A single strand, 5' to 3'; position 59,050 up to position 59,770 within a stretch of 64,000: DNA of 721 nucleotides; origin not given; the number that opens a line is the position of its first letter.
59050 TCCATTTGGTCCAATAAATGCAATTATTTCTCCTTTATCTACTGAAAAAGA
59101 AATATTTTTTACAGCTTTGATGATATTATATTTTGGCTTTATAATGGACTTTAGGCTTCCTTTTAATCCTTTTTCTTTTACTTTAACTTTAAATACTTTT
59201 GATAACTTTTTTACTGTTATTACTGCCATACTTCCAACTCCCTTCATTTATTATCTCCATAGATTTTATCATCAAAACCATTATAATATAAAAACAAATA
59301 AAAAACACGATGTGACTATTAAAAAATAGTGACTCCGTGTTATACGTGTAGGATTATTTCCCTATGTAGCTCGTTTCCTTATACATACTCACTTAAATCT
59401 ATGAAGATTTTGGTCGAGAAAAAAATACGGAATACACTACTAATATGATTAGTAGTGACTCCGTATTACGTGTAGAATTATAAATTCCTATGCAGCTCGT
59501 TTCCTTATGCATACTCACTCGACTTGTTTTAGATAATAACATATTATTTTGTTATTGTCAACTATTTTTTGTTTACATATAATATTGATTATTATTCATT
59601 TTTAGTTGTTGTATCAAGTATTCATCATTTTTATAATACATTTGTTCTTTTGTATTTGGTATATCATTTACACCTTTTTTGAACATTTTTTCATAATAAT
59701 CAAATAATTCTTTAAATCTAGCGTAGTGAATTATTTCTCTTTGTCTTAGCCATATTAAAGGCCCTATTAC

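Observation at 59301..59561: Two tandem riboswitch-like elements, each with its own terminator, in the leader of an ABC-2 exporter operon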

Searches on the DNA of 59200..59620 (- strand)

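Call 4: search_rna_families(source=window, start=59200, end=59620, threshold=evalue, max_evalue=10, show_alignments=4)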
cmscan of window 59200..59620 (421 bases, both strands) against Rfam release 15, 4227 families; matches with E-value up to 10: 3.
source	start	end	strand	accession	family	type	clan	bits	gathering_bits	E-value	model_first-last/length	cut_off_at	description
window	59530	59557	+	RF00694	mir-137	Gene; miRNA;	CL00092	14.9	56.7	3.7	23-50/72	no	mir-137 microRNA precursor family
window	59424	59467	-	RF01896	mir-142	Gene; miRNA;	-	13.5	57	8.1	17-68/85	no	mir-142 microRNA precursor family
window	59421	59466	-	RF02398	sau-6072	Gene; sRNA;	-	12.6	50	9.9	1-53/53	no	Staphylococcus sRNA sau-6072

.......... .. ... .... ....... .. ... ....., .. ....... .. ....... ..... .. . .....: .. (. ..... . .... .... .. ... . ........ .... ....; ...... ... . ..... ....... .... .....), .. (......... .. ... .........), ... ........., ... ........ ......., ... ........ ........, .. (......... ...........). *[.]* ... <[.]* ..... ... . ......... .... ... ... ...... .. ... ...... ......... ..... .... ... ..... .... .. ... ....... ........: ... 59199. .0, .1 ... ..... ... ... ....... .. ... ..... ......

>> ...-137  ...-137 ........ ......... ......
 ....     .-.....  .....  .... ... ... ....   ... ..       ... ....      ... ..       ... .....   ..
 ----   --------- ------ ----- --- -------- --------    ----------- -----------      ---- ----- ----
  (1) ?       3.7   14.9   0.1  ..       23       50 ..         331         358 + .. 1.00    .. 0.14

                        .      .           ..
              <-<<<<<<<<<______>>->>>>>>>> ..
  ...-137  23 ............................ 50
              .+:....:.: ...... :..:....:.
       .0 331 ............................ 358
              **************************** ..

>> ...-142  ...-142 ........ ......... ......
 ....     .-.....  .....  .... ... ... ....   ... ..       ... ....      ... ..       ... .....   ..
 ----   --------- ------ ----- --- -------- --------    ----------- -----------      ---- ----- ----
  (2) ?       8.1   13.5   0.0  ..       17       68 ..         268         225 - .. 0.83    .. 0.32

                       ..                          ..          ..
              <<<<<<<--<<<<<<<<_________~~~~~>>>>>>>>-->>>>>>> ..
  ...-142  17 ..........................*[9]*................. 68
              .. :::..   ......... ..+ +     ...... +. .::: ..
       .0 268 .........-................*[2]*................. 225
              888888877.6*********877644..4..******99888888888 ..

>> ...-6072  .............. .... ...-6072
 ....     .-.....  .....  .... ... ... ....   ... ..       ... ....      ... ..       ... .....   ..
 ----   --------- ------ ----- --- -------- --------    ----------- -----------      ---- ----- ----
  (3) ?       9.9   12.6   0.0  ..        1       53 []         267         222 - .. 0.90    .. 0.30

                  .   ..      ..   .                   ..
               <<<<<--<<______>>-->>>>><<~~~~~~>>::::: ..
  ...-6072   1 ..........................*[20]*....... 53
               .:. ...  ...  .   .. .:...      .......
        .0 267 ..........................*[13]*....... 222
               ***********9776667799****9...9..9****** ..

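Call 32: build_rna_model(alignment_id=A2, structure=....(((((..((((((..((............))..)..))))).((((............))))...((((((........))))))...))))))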
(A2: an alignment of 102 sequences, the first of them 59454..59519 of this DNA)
Model R1 built from alignment A2 (102 sequences, 97 columns); structure: as given.
model positions 72; base pairs 23; branch points 2; effective number of sequences 2.78; information 0.783 bits per position. Calibrated on 0.2 Mb of random sequence (short: E-values are rough).
structure used (alignment columns):
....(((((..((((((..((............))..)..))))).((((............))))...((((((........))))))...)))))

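Call 33: search_with_rna_model(model_id=R1, sources=[window, L001, L003, L004, L007, L010, L011, L012, L013, L014, L015, L016, L017, L018, L019, L020, L021, L022, L023, L024, L025, L026, L027, L028, L029, L030, L031, L032, L033, L034, L035, L036, L037, L038, L039, L040, L041, L042, L043, L044, L045, L046, L047, L048, L049, L050, L051, L052, L053, L054, L055, L056, L057, L058, L059, L060, L061, L062, L063, L064, L065, L066, L067, L068, L069, L070, L071, L072, L073, L074, L075, L076, L077, L078, L079, L080, L081, L082, L083, L084, L085, L086, L087, L088, L089, L090, L091, L092, L093, L094, L095, L096, L097, L098, L099, L100], max_evalue=1)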
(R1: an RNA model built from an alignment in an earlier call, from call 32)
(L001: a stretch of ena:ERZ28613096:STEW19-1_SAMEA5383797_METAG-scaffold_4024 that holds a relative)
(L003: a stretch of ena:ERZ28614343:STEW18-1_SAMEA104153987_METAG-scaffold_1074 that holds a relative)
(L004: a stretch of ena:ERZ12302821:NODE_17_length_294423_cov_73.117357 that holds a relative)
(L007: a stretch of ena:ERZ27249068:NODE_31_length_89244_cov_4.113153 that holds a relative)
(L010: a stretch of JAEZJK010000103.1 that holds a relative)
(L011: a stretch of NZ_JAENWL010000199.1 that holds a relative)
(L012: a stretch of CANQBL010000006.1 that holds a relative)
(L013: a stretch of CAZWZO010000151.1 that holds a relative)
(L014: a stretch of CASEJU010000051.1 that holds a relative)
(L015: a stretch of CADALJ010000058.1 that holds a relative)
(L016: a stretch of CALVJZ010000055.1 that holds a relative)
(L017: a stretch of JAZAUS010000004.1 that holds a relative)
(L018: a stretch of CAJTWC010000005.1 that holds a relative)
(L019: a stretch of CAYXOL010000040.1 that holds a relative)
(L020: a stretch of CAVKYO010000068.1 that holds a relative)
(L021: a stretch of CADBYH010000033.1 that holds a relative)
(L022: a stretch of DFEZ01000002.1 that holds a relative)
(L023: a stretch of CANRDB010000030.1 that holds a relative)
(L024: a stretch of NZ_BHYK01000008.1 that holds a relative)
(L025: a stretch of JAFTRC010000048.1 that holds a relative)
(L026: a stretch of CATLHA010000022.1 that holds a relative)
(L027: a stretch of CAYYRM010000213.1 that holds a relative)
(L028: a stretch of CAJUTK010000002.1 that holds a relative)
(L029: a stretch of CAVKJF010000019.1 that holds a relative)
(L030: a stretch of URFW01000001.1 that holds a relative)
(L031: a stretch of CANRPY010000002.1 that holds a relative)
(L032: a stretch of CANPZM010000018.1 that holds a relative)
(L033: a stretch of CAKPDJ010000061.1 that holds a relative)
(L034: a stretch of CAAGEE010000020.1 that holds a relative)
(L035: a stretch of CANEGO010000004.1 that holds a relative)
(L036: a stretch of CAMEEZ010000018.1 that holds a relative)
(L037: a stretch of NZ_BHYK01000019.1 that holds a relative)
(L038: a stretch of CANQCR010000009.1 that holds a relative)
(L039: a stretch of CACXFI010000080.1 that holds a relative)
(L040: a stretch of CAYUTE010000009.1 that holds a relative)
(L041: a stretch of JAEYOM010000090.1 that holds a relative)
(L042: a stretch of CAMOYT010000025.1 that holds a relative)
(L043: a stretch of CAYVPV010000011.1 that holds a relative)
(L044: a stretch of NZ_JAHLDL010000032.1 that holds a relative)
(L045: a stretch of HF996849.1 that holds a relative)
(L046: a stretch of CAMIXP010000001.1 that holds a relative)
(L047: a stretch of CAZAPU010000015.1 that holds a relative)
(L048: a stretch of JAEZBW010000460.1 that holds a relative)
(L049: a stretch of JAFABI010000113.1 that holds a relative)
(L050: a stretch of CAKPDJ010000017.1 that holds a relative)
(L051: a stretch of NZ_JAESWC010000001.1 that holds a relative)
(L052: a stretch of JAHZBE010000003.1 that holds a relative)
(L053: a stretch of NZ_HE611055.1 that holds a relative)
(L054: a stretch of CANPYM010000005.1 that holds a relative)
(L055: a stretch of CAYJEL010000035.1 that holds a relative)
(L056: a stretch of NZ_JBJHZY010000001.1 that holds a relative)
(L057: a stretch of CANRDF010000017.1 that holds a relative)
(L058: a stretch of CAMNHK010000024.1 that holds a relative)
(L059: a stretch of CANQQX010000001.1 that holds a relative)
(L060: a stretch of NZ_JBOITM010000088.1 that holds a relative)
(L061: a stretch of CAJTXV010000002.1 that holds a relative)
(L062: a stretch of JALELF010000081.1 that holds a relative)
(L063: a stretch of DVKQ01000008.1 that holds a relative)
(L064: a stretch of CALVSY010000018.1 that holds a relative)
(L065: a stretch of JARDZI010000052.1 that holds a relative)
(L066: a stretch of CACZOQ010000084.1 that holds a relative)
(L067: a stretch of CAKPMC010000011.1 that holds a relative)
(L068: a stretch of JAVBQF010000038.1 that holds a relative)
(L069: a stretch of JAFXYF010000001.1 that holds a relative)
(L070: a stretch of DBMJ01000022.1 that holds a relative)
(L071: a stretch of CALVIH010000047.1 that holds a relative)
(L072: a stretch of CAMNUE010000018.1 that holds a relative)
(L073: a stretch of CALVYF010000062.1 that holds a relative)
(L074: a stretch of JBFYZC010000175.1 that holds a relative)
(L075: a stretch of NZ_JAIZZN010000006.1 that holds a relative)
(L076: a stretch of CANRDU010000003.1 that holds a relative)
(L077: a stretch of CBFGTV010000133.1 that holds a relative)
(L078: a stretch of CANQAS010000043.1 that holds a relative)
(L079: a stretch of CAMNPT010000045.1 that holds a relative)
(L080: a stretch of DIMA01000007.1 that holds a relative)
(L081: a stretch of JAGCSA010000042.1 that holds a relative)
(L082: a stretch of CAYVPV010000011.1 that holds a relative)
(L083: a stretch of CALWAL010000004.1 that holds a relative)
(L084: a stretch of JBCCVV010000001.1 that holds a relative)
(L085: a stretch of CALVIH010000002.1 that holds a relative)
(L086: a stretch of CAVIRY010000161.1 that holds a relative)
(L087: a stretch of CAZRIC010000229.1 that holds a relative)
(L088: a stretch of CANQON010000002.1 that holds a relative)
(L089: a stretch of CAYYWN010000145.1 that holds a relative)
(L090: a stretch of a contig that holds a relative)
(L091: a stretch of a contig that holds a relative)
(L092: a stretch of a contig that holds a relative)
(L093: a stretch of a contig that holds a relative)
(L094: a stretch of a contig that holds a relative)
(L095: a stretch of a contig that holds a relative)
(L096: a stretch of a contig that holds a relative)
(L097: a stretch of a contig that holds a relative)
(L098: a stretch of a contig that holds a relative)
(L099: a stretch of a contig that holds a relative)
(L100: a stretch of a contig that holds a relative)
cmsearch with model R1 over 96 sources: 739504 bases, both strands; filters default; matches with E-value up to 1: 134.
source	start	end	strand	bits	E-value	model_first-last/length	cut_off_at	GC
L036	743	811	-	80.1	8.1e-20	1-72/72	no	0.38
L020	1771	1841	+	78.9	1.8e-19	1-72/72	no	0.41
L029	4162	4232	+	78.9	1.8e-19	1-72/72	no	0.41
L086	1006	1076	+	78.9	1.8e-19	1-72/72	no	0.41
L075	7465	7536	-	78.7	2.1e-19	1-72/72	no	0.43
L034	4549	4620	-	77.7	4e-19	1-72/72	no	0.4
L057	2590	2660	+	77.6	4.2e-19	1-72/72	no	0.42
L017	3768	3836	+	77.6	4.3e-19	1-72/72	no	0.39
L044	7872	7943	-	77.5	4.7e-19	1-72/72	no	0.42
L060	1455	1526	-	76.8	7.5e-19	1-72/72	no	0.46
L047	6813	6884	-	76.6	8.4e-19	1-72/72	no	0.4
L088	6269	6342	+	76.3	1e-18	1-72/72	no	0.34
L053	1991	2065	-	75.9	1.4e-18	1-72/72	no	0.45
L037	7757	7827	-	75.3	2e-18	1-72/72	no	0.44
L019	1502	1572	-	75.1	2.3e-18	1-72/72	no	0.45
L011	4329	4399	-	74.6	3.3e-18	1-72/72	no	0.42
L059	5356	5424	+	74.4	3.7e-18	1-72/72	no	0.38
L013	1009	1077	-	74.3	4e-18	1-72/72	no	0.38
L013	1711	1787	-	74.1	4.3e-18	1-72/72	no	0.38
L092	2252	2330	+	74.1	4.4e-18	1-72/72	no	0.44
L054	5941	6008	+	74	4.7e-18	1-72/72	no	0.38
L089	4049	4118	-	74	4.8e-18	1-72/72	no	0.46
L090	2668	2741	+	73.9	5.1e-18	1-72/72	no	0.36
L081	5413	5478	-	73.3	7.6e-18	1-72/72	no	0.45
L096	1446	1513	+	73.2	8.4e-18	1-72/72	no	0.43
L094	2720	2794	+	73.1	8.6e-18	1-72/72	no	0.47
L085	7874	7944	-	73.1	8.6e-18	1-72/72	no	0.37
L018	6497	6576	-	73.1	8.7e-18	1-72/72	no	0.35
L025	4028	4095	+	73.1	9e-18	1-72/72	no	0.4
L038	2081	2148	+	72.9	1e-17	1-72/72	no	0.37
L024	6719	6788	+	72.7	1.1e-17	1-72/72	no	0.47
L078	1060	1134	+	72.4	1.4e-17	1-72/72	no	0.37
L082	492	572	-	72.1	1.7e-17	1-72/72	no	0.36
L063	7115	7186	-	72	1.8e-17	1-72/72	no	0.4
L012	1581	1654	-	71.8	2.2e-17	1-72/72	no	0.38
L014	3000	3071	-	71.5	2.5e-17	1-72/72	no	0.4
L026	4587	4653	-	71.5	2.6e-17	1-72/72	no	0.4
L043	7770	7848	-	71.4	2.8e-17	1-72/72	no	0.39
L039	2207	2282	-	71.1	3.3e-17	1-72/72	no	0.28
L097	4929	5003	+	70.9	3.8e-17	1-72/72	no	0.37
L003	2823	2889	+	70.8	4.2e-17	1-72/72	no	0.39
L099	861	931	-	70.7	4.3e-17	1-72/72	no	0.39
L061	1686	1755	-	70.4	5.3e-17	1-72/72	no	0.37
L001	2821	2887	+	70.3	5.7e-17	1-72/72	no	0.39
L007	2701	2764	+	70.2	6.2e-17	1-72/72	no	0.42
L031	1314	1377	-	70.2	6.2e-17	1-72/72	no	0.42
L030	2359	2437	+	70.1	6.5e-17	1-72/72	no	0.39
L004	2815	2881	+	70.1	6.6e-17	1-72/72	no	0.39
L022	1539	1605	-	70.1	6.6e-17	1-72/72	no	0.39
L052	6619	6689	-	70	7e-17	1-72/72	no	0.35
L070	87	161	+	70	7e-17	1-72/72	no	0.56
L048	5449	5525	-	70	7e-17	1-72/72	no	0.56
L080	834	914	-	69.8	7.8e-17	1-72/72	no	0.31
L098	1702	1773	+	69.6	8.9e-17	1-72/72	no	0.42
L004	2695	2761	+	69.5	9.8e-17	1-72/72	no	0.4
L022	1659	1725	-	69.5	9.8e-17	1-72/72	no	0.4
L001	2695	2758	+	69.5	1e-16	1-72/72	no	0.38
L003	2698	2761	+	69.5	1e-16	1-72/72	no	0.38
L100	7701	7769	-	69.5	1e-16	1-72/72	no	0.41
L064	4977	5051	+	69.4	1.1e-16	1-72/72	no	0.43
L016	1541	1605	+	69.3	1.1e-16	1-72/72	no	0.43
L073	4014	4078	-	69.3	1.1e-16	1-72/72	no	0.43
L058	1528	1593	-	69.3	1.1e-16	1-72/72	no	0.38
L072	7099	7166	-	69.3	1.1e-16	1-72/72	no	0.38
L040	636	703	-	69.3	1.1e-16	1-72/72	no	0.4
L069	39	105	-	69.1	1.3e-16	1-72/72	no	0.37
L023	650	720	-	68.9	1.5e-16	1-72/72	no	0.38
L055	6002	6072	-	68.9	1.5e-16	1-72/72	no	0.38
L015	943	1007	+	68.6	1.8e-16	1-72/72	no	0.42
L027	4203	4273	-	68.4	2e-16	1-72/72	no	0.44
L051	2589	2662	+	68.4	2.1e-16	1-72/72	no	0.49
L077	1534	1613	+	68.2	2.3e-16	1-72/72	no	0.54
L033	4593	4665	-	68.1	2.5e-16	1-72/72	no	0.4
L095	2597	2678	+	68.1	2.5e-16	1-72/72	no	0.52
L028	7027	7098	+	67.7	3.3e-16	1-72/72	no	0.49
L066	63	128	+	67.4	3.9e-16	1-72/72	no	0.42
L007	2821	2886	+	67.4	3.9e-16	1-72/72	no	0.47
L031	1192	1257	-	67.4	3.9e-16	1-72/72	no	0.47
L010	6427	6500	+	67.4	4.1e-16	1-72/72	no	0.58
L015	823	890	+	67.3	4.2e-16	1-72/72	no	0.38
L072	6975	7040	-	67.1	4.8e-16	1-72/72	no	0.45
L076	371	441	+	67.1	4.9e-16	1-72/72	no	0.39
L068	6665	6730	-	67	5.1e-16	1-72/72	no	0.38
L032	747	821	+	66.8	6.1e-16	1-72/72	no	0.36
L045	797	870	-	66.7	6.5e-16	1-72/72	no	0.39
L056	2110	2181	-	66.5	7.1e-16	1-72/72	no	0.43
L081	5531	5598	-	66.5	7.3e-16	1-72/72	no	0.4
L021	6587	6653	-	66.4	7.9e-16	1-72/72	no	0.37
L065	3468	3541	-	66.1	9.2e-16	1-72/72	no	0.49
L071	3434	3508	+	66.1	9.8e-16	1-72/72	no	0.43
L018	5928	5989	-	66.1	9.8e-16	1-72/72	no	0.4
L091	2523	2604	-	65.9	1.1e-15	1-72/72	no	0.39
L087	1430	1502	+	65.9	1.1e-15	1-72/72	no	0.41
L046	3736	3798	-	65.8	1.2e-15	1-72/72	no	0.48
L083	7850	7918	+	65.6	1.3e-15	1-72/72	no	0.42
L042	1588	1650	+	65.3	1.6e-15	1-72/72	no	0.4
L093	3913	3995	-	65.2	1.8e-15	1-72/72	no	0.49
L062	5090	5159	+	65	1.9e-15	1-72/72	no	0.37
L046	3853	3919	-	64.8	2.3e-15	1-72/72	no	0.39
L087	1299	1377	+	64.6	2.5e-15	1-72/72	no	0.34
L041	6409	6490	+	64.2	3.3e-15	1-72/72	no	0.6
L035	7373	7449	-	63.6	5.2e-15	1-72/72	no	0.42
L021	6465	6527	-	62.9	8.1e-15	1-72/72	no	0.37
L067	6317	6376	-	62.6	9.7e-15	1-72/72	no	0.4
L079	5596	5671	-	61.7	1.8e-14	1-72/72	no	0.41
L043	6845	6906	-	61.4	2.3e-14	1-72/72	no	0.37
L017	2642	2713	+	61.3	2.4e-14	1-72/72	no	0.36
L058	1409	1475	-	61.1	2.7e-14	1-72/72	no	0.45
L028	6897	6975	+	61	2.8e-14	1-72/72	no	0.38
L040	519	583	-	60.7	3.4e-14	1-72/72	no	0.4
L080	701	768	-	60.7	3.5e-14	1-72/72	no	0.43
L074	83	163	+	60.2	5e-14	1-72/72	no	0.47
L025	3891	3969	+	59.1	1e-13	1-72/72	no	0.35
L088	6402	6468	+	58.9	1.2e-13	1-72/72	no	0.43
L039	2452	2526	-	58.9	1.2e-13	1-72/72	no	0.35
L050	7605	7664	-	56.4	6.2e-13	1-72/72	no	0.42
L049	3863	3945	-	56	8e-13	1-72/72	no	0.49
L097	4757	4831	+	55.2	1.4e-12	1-72/72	no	0.4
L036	1307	1384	-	55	1.6e-12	1-72/72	no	0.42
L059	5204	5274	+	51.6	1.5e-11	1-72/72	no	0.37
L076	507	585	+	50.7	2.8e-11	1-72/72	no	0.38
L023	506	583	-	50.3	3.8e-11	1-72/72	no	0.38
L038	1964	2036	+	49.4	6.9e-11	1-72/72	no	0.37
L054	5828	5900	+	49.4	7e-11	1-72/72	no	0.37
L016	1140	1209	+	48.2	1.6e-10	1-72/72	no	0.44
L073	4734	4803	-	46.7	4.3e-10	1-72/72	no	0.43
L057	1869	1939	+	43.8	2.8e-09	1-72/72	no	0.41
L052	7544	7613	-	43.8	2.9e-09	1-72/72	no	0.47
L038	6778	6862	+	41.6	1.3e-08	1-72/72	no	0.35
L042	1470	1540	+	41.1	1.8e-08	1-72/72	no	0.39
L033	5337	5415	-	33.6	2.8e-06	1-72/72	no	0.39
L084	1077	1149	+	24.4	0.0013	1-72/72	no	0.42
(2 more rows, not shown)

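Call 39: search_with_rna_model(model_id=R1, sources=[L101, L102, L103, L104, L105, L106, L107, L108, L109, L110, L111, L112, L113, L114, L115, L116, L117, L118, L119, L120, L121, L122, L123, L124, L125, L126, L127], max_evalue=1)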
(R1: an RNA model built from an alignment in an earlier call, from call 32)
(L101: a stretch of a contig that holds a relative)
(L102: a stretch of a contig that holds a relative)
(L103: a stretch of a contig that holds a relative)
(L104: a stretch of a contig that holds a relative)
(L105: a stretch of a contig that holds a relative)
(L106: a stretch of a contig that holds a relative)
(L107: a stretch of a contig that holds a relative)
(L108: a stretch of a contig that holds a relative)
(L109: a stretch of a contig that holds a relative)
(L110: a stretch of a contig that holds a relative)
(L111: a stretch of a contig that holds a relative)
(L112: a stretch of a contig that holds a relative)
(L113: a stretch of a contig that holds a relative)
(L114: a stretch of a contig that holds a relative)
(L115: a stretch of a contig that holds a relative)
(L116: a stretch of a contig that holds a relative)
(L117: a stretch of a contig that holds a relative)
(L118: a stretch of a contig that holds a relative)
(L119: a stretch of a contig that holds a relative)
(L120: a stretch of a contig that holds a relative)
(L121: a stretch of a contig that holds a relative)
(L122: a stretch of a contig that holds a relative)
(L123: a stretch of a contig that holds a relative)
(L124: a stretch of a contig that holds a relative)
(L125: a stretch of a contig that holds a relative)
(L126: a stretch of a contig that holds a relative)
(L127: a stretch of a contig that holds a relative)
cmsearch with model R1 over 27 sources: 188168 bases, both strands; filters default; matches with E-value up to 1: 32.
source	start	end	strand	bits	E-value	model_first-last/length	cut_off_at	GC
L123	318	388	-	80.4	1.7e-20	1-72/72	no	0.39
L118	1827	1897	-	78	8.5e-20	1-72/72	no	0.41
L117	5052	5123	-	77.7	1e-19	1-72/72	no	0.4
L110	253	323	+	77.4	1.3e-19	1-72/72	no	0.44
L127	3803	3873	+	75.3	5.2e-19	1-72/72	no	0.44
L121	6540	6613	+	72.5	3.3e-18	1-72/72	no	0.41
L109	1145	1219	+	72.4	3.5e-18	1-72/72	no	0.37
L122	1596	1670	+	72.4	3.5e-18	1-72/72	no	0.37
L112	3217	3287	-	71.8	5.2e-18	1-72/72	no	0.41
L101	6353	6429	+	71.4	6.8e-18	1-72/72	no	0.52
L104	2466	2530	+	70.6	1.2e-17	1-72/72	no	0.45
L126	951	1022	+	69.9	1.9e-17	1-72/72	no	0.56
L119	4961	5025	-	69.2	3e-17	1-72/72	no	0.4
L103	2022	2100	-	69.1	3.2e-17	1-72/72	no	0.38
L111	3583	3658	+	68.8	3.9e-17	1-72/72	no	0.41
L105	7756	7835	-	67.6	9.1e-17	1-72/72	no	0.39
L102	1934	2009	+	67.4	1e-16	1-72/72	no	0.45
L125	2346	2423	+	67.3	1.1e-16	1-72/72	no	0.51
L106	1081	1152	+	66.9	1.5e-16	1-72/72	no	0.43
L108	4768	4848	-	66.5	1.8e-16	1-72/72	no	0.38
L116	6969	7039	-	66.3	2.1e-16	1-72/72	no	0.41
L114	2461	2528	-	66.3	2.1e-16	1-72/72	no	0.38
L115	66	139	+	65.8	2.9e-16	1-72/72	no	0.35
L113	7821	7898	-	65.3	4.1e-16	1-72/72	no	0.35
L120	4965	5036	-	63.4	1.5e-15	1-72/72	no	0.46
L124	3026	3096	-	62.8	2.3e-15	1-72/72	no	0.45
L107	6469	6542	-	59.4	2.1e-14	1-72/72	no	0.34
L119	4838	4904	-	58.8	3.1e-14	1-72/72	no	0.4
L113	7686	7763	-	56.5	1.5e-13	1-72/72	no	0.37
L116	6833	6908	-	48.3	3.6e-11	1-72/72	no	0.39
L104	1741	1810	+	48.2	4e-11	1-72/72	no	0.44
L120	6743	6840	+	28.3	2.3e-05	1-72/72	no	0.44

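Call 61: search_dna_similar(query=window:59290-59525:-, collection=plasmids, mode=distant, max_evalue=0.001, max_rows=15)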
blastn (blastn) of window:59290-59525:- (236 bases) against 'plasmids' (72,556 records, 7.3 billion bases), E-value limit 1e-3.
No match.
